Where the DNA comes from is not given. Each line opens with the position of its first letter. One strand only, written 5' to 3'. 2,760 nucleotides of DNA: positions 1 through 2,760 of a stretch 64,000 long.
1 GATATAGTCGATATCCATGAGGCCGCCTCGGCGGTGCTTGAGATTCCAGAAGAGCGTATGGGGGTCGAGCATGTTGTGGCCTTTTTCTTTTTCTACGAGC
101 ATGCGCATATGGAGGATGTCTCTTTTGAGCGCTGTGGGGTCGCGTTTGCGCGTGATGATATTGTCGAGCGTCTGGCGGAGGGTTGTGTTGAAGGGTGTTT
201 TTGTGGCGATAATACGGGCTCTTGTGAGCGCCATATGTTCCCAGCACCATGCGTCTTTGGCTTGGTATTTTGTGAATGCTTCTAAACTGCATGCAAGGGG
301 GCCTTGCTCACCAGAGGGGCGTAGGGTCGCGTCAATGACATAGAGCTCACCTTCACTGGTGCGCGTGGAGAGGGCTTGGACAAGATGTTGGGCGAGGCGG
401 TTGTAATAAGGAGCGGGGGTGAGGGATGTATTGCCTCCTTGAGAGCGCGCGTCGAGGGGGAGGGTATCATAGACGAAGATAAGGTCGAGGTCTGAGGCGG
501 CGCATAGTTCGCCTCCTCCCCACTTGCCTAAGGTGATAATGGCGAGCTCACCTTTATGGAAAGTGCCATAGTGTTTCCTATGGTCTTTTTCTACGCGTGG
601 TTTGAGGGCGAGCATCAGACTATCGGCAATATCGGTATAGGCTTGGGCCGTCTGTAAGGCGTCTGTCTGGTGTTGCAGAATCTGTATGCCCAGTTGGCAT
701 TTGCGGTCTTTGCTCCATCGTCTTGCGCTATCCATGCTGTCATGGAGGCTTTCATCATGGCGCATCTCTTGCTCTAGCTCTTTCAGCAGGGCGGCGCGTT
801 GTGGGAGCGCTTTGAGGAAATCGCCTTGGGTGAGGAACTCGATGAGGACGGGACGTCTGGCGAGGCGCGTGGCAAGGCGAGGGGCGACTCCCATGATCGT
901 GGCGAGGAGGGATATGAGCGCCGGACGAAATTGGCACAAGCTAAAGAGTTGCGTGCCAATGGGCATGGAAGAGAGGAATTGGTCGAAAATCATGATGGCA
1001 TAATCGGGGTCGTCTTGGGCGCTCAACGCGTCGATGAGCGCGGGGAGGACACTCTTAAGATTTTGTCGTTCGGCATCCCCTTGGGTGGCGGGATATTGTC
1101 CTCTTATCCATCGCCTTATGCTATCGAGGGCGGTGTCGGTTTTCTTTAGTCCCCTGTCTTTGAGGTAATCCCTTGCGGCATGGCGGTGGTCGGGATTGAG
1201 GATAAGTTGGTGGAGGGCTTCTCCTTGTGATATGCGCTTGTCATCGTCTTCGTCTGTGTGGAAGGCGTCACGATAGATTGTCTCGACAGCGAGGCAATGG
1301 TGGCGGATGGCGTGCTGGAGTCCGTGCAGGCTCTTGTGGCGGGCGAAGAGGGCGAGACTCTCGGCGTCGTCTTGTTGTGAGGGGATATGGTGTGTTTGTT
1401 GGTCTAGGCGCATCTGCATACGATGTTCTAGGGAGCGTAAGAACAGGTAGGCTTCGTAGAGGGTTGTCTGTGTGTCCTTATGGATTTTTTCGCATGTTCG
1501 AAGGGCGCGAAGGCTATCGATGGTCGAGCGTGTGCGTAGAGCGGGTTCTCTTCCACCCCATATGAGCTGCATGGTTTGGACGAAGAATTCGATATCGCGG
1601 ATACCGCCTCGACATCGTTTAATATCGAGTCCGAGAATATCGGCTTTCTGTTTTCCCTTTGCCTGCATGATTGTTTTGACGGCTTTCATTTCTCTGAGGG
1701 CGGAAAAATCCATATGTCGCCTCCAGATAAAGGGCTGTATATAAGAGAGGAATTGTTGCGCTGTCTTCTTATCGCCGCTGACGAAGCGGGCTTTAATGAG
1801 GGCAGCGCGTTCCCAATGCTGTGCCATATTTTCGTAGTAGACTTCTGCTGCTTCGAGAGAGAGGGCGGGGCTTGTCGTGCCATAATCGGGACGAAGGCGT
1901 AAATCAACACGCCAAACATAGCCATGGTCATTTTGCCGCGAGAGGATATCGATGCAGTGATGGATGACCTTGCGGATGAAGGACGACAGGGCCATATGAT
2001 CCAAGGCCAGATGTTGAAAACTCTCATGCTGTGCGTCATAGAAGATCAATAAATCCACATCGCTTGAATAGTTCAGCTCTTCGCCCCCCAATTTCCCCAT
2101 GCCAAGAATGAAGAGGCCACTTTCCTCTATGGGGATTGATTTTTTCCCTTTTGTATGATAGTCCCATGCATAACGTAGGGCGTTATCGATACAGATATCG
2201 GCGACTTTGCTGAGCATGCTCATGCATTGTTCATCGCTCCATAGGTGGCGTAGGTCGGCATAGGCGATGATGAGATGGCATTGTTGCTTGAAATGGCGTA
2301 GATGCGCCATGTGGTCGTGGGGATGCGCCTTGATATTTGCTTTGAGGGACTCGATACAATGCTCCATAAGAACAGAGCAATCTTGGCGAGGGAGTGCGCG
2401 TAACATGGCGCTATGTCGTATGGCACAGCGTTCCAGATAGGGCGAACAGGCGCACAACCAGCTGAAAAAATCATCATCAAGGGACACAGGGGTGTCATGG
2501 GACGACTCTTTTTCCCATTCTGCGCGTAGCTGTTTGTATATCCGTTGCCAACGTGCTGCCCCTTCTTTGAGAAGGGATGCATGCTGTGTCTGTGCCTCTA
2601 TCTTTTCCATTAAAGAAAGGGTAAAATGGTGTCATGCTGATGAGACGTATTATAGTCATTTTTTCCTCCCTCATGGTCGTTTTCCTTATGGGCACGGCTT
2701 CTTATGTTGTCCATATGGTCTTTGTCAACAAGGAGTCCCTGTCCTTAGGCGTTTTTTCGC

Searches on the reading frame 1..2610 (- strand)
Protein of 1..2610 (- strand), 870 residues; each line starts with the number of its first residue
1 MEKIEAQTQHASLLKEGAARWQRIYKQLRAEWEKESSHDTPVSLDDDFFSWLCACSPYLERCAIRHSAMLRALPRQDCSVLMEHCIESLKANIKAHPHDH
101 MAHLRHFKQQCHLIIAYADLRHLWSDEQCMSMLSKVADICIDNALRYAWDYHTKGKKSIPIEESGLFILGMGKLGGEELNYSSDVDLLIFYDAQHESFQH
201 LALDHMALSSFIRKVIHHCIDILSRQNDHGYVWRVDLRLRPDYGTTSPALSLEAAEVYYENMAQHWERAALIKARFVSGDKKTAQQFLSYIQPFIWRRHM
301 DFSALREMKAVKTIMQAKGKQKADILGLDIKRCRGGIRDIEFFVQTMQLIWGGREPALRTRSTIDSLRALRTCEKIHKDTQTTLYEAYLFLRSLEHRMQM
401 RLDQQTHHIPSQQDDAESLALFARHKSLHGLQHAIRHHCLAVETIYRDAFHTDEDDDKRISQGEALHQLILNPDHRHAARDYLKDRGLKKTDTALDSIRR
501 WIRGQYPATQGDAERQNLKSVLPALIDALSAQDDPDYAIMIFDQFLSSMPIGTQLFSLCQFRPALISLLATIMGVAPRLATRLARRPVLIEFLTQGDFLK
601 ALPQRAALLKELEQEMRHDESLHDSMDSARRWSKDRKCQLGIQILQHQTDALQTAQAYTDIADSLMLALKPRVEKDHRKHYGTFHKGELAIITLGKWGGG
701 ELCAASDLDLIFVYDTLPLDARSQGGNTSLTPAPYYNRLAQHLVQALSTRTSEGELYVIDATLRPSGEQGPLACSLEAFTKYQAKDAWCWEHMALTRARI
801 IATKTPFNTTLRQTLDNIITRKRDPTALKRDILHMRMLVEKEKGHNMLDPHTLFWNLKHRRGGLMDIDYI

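Call 25: search_protein_families(library=pfam, proteins=[window:1-2610:-], max_evalue=0.001)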
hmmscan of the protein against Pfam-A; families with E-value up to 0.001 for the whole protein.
window:1-2610:- (870 aa): 2 families
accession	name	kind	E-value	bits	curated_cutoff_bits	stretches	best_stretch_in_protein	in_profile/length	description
PF03710.21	GlnE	-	2.7e-106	355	24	2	52-288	7-250/252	Glutamate-ammonia ligase adenylyltransferase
PF08335.16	GlnD_UR_UTase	-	6.2e-21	75.3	21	1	318-447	16-138/141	GlnD PII-uridylyltransferase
